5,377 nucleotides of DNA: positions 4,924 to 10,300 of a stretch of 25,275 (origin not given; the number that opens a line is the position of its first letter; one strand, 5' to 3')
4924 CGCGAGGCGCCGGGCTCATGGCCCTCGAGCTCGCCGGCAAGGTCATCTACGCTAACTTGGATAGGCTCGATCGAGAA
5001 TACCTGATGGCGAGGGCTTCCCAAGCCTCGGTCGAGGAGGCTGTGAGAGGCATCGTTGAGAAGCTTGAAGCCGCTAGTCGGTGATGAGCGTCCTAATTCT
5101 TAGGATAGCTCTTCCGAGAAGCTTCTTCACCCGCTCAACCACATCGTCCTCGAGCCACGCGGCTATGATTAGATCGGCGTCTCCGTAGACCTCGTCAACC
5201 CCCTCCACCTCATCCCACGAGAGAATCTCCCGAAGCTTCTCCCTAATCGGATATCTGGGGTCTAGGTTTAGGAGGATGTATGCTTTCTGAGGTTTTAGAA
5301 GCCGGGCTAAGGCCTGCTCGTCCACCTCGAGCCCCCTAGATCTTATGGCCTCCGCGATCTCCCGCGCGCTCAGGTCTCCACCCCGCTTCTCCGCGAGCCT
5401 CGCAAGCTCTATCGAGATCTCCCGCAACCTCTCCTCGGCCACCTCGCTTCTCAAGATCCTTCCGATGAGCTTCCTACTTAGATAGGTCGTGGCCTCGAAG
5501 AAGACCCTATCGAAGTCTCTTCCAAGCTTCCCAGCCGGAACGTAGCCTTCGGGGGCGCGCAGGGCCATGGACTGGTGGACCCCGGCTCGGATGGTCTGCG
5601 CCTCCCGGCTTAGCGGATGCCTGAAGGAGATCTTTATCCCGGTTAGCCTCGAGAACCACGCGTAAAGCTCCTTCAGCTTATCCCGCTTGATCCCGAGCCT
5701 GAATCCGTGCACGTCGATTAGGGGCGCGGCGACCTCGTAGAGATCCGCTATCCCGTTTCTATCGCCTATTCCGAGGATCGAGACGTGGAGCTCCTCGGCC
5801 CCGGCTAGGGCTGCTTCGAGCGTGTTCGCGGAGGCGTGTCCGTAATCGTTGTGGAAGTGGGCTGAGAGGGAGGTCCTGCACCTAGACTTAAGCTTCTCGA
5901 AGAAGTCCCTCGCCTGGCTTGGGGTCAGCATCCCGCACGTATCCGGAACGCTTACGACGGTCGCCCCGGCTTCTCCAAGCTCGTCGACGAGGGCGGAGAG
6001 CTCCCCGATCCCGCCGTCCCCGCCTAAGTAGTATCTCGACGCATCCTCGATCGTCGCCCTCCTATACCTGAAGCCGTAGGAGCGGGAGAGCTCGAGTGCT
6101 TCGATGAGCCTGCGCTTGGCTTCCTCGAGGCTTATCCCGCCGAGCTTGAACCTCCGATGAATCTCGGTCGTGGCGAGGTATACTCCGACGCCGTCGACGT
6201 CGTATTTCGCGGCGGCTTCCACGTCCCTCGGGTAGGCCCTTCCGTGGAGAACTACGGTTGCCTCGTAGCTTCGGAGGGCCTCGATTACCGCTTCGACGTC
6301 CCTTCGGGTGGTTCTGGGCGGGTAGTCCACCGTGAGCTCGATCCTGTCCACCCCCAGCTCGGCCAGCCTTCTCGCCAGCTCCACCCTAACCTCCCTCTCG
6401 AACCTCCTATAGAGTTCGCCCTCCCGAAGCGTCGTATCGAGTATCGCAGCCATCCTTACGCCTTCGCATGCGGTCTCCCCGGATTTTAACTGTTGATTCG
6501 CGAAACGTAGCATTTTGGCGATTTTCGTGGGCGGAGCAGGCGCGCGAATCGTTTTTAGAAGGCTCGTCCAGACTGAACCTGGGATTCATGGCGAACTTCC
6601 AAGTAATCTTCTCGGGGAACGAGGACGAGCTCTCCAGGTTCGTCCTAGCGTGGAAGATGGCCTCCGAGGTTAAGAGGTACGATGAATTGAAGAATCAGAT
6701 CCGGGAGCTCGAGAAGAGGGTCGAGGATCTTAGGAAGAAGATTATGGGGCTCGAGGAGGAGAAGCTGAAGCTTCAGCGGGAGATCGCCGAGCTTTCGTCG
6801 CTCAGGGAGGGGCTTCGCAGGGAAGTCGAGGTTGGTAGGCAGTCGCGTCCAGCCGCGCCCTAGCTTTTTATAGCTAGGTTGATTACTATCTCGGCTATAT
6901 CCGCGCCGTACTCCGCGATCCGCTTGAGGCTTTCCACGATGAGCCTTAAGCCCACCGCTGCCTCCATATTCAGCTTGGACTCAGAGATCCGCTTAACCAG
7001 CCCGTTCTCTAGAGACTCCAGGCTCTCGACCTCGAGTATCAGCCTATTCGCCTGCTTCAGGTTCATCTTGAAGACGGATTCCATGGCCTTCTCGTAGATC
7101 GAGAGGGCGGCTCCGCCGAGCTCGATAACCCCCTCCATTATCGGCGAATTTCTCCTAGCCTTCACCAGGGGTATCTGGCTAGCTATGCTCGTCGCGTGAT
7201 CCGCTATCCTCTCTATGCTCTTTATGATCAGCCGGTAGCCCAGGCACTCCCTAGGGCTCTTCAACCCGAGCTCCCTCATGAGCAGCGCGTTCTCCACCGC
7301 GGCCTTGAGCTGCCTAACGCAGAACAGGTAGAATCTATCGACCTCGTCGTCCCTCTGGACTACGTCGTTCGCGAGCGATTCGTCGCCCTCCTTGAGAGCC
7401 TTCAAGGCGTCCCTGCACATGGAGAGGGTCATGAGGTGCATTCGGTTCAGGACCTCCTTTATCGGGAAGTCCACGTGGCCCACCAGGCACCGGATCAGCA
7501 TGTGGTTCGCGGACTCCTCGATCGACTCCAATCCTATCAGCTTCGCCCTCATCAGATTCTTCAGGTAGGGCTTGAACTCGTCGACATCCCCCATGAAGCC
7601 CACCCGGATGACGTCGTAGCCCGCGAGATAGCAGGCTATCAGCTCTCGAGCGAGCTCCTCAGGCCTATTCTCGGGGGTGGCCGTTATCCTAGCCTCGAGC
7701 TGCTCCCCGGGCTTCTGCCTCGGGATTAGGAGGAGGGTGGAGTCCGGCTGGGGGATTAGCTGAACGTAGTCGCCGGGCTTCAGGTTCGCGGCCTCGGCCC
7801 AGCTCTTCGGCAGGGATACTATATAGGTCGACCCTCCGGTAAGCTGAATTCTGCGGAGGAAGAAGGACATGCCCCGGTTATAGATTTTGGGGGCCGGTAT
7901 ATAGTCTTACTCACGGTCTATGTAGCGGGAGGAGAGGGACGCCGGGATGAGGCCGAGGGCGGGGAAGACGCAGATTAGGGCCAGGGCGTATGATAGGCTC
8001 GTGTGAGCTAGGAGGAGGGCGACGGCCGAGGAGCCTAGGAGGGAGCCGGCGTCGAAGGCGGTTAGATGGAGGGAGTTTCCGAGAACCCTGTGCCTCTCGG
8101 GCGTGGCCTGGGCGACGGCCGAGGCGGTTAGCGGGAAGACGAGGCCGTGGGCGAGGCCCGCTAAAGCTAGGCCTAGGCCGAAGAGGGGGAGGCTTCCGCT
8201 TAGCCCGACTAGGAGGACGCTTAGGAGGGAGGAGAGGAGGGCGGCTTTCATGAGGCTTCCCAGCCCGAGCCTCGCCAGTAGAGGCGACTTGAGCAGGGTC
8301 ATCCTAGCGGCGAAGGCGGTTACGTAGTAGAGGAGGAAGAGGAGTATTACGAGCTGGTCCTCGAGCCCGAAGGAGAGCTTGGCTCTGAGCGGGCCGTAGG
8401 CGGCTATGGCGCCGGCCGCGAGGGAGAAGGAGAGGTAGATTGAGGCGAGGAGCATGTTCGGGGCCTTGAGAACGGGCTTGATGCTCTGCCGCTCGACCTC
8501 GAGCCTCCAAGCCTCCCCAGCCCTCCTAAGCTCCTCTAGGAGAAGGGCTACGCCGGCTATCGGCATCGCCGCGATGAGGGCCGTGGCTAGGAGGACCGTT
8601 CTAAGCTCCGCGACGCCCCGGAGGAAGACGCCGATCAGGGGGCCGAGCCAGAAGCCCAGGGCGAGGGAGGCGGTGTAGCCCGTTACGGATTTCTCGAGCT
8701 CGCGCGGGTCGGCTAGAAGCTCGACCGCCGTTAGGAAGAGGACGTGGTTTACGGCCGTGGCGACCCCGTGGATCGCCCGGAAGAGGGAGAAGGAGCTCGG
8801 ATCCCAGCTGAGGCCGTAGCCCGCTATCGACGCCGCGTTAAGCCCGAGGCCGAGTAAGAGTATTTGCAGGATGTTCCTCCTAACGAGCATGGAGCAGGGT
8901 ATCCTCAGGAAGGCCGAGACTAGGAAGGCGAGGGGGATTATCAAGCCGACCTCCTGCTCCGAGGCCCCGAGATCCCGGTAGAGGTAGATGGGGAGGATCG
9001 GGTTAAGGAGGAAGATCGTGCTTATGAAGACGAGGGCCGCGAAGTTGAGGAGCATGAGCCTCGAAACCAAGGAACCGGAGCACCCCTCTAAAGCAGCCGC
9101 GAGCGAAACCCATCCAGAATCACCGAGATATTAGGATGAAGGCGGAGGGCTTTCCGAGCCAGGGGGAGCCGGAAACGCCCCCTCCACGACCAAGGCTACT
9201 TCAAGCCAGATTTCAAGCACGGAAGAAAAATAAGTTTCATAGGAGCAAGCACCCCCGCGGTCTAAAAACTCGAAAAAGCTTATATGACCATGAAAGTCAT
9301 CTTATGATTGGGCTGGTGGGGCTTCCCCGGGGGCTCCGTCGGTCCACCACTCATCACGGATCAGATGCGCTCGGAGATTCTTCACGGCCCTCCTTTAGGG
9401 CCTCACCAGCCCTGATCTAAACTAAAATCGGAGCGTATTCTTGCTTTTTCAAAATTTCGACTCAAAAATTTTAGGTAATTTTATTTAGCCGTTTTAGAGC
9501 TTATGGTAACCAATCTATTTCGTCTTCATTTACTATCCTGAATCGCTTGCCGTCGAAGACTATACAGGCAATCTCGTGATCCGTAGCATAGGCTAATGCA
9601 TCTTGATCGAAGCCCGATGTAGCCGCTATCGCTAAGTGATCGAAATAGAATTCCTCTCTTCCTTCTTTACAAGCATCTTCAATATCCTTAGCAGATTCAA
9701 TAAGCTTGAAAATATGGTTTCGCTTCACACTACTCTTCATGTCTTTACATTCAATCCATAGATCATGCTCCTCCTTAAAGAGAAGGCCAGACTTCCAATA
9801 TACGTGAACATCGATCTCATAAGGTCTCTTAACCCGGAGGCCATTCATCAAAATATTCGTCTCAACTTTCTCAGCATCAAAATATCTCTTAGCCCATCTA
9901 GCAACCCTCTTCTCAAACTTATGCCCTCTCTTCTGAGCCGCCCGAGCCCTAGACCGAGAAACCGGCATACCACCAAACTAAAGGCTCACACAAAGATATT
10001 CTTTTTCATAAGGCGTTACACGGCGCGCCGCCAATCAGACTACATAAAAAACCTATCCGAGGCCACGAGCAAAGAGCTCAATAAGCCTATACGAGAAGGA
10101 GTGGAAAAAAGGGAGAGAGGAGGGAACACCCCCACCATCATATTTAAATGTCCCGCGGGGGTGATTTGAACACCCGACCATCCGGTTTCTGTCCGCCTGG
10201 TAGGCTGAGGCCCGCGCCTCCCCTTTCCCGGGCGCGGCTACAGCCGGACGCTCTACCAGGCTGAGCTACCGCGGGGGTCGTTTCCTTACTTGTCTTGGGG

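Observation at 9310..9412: Free-standing 'tRNA-less intron': box C/D guide RNA inside a perfect bulge-helix-bulge splice site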

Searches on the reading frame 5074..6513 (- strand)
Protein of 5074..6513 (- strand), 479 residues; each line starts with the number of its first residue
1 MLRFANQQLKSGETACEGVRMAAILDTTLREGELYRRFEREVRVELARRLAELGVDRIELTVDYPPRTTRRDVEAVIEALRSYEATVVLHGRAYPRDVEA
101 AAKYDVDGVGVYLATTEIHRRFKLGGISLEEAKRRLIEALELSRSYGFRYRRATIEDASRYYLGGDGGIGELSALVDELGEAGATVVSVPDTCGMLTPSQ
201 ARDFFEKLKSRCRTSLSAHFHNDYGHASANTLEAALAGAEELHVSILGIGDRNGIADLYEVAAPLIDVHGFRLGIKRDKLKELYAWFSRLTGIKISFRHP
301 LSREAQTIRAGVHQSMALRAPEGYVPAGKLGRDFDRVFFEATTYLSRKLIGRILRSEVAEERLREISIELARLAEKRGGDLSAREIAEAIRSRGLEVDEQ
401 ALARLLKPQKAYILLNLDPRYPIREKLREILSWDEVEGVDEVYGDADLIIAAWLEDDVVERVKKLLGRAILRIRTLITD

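Call 15: search_protein_families(library=pfam, proteins=[window:5074-6513:-], max_evalue=0.01)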
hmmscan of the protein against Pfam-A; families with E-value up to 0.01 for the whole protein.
window:5074-6513:- (479 aa): 2 families
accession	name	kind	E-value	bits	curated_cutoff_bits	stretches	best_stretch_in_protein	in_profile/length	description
PF00682.25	HMGL-like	-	2e-47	162.2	29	1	23-279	3-252/260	HMGL-like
PF04055.27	Radical_SAM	-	0.0094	16.6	29.5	0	44-74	91-127/166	Radical SAM superfamily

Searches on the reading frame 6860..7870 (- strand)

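Call 15: search_protein_families(library=pfam, proteins=[window:6860-7870:-], max_evalue=0.01)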
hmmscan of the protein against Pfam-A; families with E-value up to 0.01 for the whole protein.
window:6860-7870:- (336 aa): 2 families
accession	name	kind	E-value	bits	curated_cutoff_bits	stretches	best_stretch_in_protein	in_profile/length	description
PF01895.24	PhoU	-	5e-27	94.5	23.5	2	141-232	1-88/89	PhoU domain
PF04014.23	MazE_antitoxin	-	1.8e-11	44.2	24.7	1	9-54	1-46/48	Antidote-toxin recognition MazE, bacterial antitoxin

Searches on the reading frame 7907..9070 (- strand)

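Call 15: search_protein_families(library=pfam, proteins=[window:7907-9070:-], max_evalue=0.01)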
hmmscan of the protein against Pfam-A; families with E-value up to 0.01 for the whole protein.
window:7907-9070:- (387 aa): 1 family
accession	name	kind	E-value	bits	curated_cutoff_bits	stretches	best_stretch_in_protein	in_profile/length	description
PF07690.21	MFS_1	-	5.1e-28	98.4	33.4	2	10-292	3-289/347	Major Facilitator Superfamily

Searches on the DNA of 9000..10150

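Call 85: search_rna_families(source=window, start=9000, end=10150, threshold=evalue, max_evalue=10, show_alignments=2)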
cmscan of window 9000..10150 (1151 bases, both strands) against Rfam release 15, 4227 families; matches with E-value up to 10: 6.
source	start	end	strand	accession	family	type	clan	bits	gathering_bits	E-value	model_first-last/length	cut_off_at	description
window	9333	9388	-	RF01152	sR1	Gene; snRNA; snoRNA; CD-box;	-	21.6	45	0.0049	1-57/57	no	Small nucleolar RNA sR1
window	9981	10088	-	RF01630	ceN40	Gene; snRNA; snoRNA; CD-box;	-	17.1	35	0.37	1-123/123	no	Nematode snoRNA ceN40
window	9059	9128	-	RF00325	SNORD53_SNORD92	Gene; snRNA; snoRNA; CD-box;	CL00063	16.6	46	3.6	1-78/78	no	Small nucleolar RNA SNORD53/SNORD92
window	9333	9389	-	RF01145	sR14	Gene; snRNA; snoRNA; CD-box;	-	15.6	38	0.2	1-54/54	no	Small nucleolar RNA sR14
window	9671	9745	-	RF00459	MPMV_package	Cis-reg;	-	13.6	54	2.8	207-279/279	no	Mason-Pfizer monkey virus packaging signal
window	10063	10133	-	RF02126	GHRLOS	Gene; lncRNA;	-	12.5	48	3.2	1-70/70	no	Ghrelin opposite strand RNA conserved region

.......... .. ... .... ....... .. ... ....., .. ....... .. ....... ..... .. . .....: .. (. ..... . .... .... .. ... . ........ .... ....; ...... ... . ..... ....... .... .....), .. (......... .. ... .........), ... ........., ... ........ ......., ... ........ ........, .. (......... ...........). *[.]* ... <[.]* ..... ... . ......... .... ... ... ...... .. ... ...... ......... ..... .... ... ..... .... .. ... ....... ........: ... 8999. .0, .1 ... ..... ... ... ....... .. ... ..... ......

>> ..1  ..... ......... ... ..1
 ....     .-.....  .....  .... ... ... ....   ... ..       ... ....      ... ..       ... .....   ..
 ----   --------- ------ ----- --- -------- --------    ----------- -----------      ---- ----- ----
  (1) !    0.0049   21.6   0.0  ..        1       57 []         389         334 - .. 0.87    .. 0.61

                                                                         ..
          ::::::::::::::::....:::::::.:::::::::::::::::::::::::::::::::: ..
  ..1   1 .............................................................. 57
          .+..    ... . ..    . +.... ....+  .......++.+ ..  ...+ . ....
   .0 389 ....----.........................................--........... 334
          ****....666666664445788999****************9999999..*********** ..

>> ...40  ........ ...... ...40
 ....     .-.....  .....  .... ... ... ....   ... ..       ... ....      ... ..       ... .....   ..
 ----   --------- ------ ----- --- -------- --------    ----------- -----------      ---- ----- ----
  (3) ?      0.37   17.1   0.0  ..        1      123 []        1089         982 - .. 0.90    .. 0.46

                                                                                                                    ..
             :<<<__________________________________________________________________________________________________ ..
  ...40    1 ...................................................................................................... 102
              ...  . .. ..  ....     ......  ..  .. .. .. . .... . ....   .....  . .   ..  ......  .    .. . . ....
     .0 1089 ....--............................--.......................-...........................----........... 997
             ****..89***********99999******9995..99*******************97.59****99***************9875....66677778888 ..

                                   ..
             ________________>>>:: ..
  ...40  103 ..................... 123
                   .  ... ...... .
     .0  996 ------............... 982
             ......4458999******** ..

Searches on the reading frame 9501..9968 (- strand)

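Call 15: search_protein_families(library=pfam, proteins=[window:9501-9968:-], max_evalue=0.01)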
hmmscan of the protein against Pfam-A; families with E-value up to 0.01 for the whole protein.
window:9501-9968:- (155 aa): 1 family
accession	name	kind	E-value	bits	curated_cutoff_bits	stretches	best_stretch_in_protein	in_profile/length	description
PF04471.18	Mrr_cat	-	0.0043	17.6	21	0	48-143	32-111/115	Restriction endonuclease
